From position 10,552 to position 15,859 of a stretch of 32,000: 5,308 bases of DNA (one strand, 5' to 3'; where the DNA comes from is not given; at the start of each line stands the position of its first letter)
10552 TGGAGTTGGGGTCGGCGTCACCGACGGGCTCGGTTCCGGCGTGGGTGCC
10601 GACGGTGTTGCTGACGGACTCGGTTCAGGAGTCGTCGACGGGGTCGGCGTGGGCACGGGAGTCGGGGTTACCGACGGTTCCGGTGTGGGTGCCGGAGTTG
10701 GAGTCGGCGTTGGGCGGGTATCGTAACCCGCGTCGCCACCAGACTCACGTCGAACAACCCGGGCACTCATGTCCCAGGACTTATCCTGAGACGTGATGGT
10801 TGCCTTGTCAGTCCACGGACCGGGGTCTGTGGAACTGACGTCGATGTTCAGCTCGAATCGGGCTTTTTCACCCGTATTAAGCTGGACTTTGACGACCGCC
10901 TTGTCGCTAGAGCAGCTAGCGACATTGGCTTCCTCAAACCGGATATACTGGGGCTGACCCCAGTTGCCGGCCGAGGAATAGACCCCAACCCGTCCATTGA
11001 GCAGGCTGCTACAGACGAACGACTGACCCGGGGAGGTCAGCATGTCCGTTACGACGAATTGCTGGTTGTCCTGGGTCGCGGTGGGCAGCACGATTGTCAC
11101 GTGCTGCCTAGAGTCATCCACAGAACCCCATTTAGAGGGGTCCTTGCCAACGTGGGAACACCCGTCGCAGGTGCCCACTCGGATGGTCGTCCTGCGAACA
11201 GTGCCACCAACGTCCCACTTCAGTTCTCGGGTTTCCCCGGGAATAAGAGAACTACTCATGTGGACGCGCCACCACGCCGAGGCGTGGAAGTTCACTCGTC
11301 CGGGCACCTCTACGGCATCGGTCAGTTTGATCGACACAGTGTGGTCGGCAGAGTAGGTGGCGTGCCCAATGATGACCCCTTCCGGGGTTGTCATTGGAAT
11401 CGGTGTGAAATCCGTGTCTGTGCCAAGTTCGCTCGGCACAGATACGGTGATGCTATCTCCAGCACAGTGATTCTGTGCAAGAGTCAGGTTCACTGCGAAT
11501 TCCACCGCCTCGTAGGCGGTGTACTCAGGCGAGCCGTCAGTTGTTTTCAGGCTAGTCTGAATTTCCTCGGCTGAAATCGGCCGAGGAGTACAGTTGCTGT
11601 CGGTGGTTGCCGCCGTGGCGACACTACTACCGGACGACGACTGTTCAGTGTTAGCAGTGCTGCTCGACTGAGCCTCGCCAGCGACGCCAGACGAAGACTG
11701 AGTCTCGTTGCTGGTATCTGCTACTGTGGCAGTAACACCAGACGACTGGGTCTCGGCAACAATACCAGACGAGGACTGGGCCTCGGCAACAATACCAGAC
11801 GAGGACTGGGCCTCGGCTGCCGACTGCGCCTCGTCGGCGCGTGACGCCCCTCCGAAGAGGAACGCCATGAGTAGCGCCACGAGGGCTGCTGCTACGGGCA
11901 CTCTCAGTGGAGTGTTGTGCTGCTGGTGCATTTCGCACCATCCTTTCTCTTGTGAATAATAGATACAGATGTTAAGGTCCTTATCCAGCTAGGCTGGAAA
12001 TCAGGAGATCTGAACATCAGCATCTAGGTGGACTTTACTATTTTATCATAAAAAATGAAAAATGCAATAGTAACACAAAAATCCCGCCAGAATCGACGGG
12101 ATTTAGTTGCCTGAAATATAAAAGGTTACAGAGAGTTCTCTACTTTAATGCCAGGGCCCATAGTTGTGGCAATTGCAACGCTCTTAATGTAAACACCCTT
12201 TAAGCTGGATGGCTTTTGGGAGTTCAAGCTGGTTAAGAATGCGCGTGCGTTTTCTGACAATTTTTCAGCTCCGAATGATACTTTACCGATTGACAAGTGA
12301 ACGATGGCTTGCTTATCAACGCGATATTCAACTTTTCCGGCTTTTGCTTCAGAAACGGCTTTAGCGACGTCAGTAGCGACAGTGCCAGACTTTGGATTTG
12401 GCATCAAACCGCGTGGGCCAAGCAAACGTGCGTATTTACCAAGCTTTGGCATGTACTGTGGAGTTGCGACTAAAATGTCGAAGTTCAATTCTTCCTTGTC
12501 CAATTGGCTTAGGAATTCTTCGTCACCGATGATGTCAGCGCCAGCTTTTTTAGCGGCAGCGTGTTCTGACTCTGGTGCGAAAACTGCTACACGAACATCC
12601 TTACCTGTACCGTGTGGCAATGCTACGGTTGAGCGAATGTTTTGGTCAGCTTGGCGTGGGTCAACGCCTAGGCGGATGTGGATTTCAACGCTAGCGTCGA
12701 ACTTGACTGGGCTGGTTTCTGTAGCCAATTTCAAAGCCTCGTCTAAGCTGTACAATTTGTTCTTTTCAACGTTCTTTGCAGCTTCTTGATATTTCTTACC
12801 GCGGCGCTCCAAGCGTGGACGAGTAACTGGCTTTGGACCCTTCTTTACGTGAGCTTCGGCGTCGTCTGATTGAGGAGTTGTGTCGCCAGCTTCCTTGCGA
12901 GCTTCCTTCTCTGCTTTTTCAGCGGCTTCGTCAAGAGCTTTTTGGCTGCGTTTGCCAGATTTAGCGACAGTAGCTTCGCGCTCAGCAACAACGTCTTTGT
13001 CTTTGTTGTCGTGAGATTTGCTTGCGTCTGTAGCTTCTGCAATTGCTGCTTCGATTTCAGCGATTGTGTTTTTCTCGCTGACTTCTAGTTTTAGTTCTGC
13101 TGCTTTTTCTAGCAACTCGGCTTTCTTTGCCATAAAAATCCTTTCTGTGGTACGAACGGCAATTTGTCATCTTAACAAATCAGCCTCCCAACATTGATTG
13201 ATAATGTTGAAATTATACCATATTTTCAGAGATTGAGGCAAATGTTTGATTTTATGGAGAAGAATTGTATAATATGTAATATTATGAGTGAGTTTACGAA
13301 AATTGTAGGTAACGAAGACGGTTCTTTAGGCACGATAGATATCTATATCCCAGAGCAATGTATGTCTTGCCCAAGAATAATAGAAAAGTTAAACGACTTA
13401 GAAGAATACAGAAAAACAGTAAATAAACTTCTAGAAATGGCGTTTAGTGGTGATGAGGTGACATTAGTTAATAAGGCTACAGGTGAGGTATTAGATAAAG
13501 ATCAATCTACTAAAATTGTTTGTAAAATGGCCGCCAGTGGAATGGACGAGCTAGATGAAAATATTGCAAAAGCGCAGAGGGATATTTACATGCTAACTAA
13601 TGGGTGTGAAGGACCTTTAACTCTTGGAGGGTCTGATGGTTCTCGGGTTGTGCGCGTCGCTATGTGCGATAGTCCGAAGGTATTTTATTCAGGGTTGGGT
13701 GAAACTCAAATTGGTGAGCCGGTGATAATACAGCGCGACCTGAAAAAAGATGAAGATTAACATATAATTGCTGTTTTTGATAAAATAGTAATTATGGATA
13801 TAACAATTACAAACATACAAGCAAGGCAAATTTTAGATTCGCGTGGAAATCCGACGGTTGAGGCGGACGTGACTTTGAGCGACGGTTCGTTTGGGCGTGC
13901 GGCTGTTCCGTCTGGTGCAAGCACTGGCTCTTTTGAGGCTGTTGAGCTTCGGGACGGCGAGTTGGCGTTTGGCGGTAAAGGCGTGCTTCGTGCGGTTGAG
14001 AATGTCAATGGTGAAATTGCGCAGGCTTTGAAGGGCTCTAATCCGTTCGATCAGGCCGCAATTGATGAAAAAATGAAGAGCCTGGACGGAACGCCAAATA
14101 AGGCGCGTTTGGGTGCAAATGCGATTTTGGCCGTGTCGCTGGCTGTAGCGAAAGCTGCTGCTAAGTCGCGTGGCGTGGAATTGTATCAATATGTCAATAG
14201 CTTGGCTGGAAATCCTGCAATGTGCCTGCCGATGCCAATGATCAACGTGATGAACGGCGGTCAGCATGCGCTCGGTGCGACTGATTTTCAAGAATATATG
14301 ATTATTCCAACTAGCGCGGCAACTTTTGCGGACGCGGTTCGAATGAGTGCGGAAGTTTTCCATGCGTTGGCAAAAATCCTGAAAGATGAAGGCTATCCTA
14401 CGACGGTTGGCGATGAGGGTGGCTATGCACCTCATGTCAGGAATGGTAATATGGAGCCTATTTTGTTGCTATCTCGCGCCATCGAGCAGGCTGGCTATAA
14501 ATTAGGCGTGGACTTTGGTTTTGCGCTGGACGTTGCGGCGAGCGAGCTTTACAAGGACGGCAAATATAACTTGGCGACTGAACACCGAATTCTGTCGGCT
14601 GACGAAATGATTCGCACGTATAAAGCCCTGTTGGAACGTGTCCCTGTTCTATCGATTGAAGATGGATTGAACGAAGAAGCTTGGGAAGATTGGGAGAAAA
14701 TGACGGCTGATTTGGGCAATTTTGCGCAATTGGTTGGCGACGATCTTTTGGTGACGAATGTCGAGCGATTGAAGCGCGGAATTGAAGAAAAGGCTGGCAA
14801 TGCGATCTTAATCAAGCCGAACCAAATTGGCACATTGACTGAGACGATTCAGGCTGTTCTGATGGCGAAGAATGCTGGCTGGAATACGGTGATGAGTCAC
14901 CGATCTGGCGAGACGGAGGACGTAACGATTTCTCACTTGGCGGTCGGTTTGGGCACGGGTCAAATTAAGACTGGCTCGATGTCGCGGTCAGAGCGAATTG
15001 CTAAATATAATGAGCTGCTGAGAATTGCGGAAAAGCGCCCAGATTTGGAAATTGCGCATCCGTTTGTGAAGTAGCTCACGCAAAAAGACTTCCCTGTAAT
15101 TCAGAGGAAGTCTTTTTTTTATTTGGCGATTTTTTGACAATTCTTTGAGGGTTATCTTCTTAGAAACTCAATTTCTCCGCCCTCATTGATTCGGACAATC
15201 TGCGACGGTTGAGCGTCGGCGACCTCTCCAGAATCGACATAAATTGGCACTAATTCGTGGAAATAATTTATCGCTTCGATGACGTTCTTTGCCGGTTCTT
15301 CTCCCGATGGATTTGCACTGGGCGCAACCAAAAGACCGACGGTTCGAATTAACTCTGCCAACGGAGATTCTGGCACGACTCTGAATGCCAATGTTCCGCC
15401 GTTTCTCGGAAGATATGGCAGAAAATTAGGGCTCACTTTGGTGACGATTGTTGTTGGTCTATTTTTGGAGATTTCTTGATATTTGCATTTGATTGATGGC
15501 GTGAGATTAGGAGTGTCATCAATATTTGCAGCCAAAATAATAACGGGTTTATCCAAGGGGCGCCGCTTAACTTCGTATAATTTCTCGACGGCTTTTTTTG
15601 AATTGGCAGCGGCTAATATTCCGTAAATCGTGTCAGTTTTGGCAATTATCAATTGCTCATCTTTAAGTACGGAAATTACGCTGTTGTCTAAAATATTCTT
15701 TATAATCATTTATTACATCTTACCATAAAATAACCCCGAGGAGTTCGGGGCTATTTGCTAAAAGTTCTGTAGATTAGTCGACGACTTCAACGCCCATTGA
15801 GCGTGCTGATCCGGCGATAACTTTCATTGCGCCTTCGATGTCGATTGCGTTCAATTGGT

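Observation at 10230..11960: G+C-rich LAxTG-anchored adhesin wedged between rplA and rplJ: candidate actinobacterium-derived surface protein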

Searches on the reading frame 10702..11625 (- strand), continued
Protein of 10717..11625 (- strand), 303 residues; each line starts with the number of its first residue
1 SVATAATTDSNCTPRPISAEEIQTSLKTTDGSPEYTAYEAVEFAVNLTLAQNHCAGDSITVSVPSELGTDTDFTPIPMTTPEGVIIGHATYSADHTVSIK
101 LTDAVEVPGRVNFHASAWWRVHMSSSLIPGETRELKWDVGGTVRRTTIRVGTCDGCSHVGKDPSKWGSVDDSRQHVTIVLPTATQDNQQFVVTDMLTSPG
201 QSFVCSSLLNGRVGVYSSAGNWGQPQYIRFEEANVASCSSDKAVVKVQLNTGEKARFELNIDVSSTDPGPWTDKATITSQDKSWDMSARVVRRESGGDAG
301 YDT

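Call 81: search_solved_structures(query=A2, max_evalue=1, show_alignments=3)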
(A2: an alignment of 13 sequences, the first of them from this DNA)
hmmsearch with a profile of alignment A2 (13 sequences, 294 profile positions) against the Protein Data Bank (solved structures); distinct sequences matched with E-value up to 1: 21.
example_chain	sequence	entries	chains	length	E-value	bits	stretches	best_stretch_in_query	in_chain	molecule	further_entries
5ihw_A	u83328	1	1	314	5.9e-09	38.6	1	16-142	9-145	Serine-aspartate repeat-containing protein E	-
5wta_A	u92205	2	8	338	1.3e-08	37.5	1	16-142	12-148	Serine-aspartate repeat-containing protein E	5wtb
5cf3_A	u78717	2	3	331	3e-07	33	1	41-124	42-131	Bone sialoprotein-binding protein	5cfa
1r17_A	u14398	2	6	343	7.5e-07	31.7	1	35-126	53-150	fibrinogen-binding protein SdrG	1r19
2ral_A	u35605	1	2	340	1.4e-06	30.9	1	35-126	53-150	Serine-aspartate repeat-containing protein G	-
9njy_A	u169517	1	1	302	3e-06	29.7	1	17-115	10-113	Clumping factor A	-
1n67_A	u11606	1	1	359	5.8e-05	25.5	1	20-108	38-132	Clumping Factor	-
2vr3_A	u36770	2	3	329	7.8e-05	25.1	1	20-108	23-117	CLUMPING FACTOR A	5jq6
10pa_A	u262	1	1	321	0.00025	23.4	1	20-137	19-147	Serine-aspartate repeat-containing protein D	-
4je0_A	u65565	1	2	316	0.00032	23.1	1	21-131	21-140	Ser-Asp rich fibrinogen/bone sialoprotein-binding protein SdrD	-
4jdz_A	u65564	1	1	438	0.00033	23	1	19-131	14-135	Ser-Asp rich fibrinogen/bone sialoprotein-binding protein SdrD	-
4jdz_B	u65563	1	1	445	0.00037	22.9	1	19-131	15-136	Ser-Asp rich fibrinogen/bone sialoprotein-binding protein SdrD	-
8vdk_A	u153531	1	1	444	0.00056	22.3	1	21-137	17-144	Serine-aspartate repeat-containing protein D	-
10ps_A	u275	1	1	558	0.00087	21.7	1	21-136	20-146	Serine-aspartate repeat-containing protein D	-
3au0_A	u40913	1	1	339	0.0085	18.4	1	41-106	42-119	Clumping factor B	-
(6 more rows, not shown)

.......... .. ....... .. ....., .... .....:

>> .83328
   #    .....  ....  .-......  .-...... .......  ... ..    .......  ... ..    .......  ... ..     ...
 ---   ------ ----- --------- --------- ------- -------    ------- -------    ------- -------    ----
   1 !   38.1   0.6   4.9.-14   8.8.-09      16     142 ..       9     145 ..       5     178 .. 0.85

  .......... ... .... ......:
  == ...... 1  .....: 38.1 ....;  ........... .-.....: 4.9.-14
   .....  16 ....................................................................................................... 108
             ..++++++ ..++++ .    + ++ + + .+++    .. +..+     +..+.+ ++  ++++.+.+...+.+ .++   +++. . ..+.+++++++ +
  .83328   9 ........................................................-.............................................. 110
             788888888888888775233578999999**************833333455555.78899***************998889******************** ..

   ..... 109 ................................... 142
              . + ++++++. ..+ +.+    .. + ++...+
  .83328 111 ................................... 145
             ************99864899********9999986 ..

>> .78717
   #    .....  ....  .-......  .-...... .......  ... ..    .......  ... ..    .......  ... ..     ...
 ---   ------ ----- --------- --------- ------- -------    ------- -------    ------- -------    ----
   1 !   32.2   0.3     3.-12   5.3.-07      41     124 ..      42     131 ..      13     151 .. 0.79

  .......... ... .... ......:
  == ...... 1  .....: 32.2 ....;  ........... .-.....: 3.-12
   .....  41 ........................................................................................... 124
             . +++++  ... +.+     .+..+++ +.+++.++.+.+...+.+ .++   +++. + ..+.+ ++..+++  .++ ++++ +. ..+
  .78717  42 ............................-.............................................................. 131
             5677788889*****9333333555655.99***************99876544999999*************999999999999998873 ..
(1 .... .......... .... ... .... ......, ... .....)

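Call 82: search_protein_families(library=pfam, alignment_id=A2, max_evalue=1)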
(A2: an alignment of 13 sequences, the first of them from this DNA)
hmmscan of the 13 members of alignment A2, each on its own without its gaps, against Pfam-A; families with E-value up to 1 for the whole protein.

A. member 1, seq(298 aa): 1 family
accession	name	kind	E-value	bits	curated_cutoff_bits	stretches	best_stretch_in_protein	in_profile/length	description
PF17961.7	Big_8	-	1.4e-06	28.8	22.9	1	29-119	2-95/103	Bacterial Ig domain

B. families by the number of members that match (of 13 scanned): 13 families
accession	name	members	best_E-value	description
PF17961.7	Big_8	13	6e-15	Bacterial Ig domain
PF21582.3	CBM30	1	0.0036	Carbohydrate binding domain 30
PF17481.7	Phage_sheath_domII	1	0.017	Phage tail sheath protein beta-sandwich domain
PF11715.16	Beta-prop_Nup120_160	1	0.026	Nucleoporin Nup120/160, beta-propeller domain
PF18886.6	DUF5649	1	0.046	Repeats of unknown function (DUF5649)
PF05751.16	FixH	1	0.053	FixH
PF11681.13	KPP10_Orf10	1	0.061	Bacteriophage KPP10, Structural protein ORF10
PF22461.2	SLBB_2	1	0.096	SLBB domain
PF21310.3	OCRL-like_ASH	1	0.15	Inositol polyphosphate 5-phosphatase OCRL-like, ASH domain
PF21160.3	PrkC-like_PASTA-like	1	0.2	Serine/threonine protein kinase-like, C-terminal PASTA-like domain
PF12680.13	SnoaL_2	1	0.28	SnoaL-like domain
PF22457.1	PpPFK_gamma-like_C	1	0.32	ATP-dependent 6-phosphofructokinase subunit gamma, C-terminal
PF04234.18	CopC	1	0.71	CopC domain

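Call 91: search_protein_families(library=ncbifam, proteins=[window:10717-11625:-], max_evalue=10)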
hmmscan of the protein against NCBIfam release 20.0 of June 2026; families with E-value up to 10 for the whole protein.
seq(303 aa): 0 families

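Call 100: find_related_loci(query=A2, collection=viral_contigs, flank=5000)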
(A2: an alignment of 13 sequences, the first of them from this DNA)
Query A2 (298 aa) in viral_contigs; peptide patterns used: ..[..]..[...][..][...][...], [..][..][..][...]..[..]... (x = any residue, [..] = any of these).
41 stretches matched a pattern, but none encodes a relative of the query by tblastn (E <= 1e-3).

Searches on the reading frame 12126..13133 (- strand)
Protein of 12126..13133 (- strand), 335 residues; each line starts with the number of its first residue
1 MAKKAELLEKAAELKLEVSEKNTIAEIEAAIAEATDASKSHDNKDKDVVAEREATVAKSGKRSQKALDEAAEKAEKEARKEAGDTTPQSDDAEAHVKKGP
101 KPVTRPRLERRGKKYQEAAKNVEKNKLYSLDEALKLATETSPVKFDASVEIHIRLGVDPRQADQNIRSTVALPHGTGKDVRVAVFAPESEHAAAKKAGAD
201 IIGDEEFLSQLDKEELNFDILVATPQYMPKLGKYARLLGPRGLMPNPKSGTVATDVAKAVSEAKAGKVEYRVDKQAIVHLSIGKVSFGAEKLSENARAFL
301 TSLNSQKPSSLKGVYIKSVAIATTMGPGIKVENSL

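Call 5: search_protein_families(library=pfam, proteins=[window:12126-13133:-], max_evalue=0.01)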
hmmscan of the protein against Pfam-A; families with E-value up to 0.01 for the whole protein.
window:12126-13133:- (335 aa): 1 family
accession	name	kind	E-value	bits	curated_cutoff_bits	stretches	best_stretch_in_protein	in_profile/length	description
PF00687.26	Ribosomal_L1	-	6.5e-62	209.1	32.2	1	139-327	3-198/198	Ribosomal protein L1p/L10e family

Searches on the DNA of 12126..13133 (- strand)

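Call 13: search_dna_similar(query=window:12126-13133:-, collection=phages, mode=near, max_rows=5)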
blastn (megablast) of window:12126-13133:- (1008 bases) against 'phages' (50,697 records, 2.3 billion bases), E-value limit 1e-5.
No match.

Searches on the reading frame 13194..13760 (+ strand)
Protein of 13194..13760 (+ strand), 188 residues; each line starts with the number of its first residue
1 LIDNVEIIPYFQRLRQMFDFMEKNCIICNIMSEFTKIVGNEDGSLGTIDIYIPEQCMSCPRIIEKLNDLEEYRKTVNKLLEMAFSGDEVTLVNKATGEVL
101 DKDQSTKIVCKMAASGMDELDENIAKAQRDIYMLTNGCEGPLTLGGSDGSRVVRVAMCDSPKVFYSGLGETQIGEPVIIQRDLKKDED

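Call 5: search_protein_families(library=pfam, proteins=[window:13194-13760:+], max_evalue=0.01)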
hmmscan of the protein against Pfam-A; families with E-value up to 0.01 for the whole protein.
window:13194-13760:+ (188 aa): 0 families

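Call 6: search_protein_families(library=ncbifam, proteins=[window:13194-13760:+], max_evalue=0.01)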
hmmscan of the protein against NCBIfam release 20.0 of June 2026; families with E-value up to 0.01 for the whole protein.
window:13194-13760:+ (188 aa): 1 family
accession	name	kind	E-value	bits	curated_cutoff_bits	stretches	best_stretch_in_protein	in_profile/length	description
NF006263.0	PRK08410.1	equivalog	0.0023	17.4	389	1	62-128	18-85/311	D-2-hydroxyacid dehydrogenase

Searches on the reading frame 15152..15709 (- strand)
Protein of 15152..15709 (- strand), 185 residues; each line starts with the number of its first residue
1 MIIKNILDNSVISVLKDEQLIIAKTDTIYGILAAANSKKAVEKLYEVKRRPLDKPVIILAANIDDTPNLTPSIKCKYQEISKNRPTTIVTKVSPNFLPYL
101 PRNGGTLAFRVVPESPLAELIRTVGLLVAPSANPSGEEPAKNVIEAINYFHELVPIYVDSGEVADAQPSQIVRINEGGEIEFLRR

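Call 16: search_protein_families(library=pfam, proteins=[window:15152-15709:-], max_evalue=0.001)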
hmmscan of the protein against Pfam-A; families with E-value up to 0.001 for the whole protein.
window:15152-15709:- (185 aa): 1 family
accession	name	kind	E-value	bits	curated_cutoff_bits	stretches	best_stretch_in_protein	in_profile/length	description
PF01300.24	Sua5_yciO_yrdC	-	1e-34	120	25.1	1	14-185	2-177/178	Telomere recombination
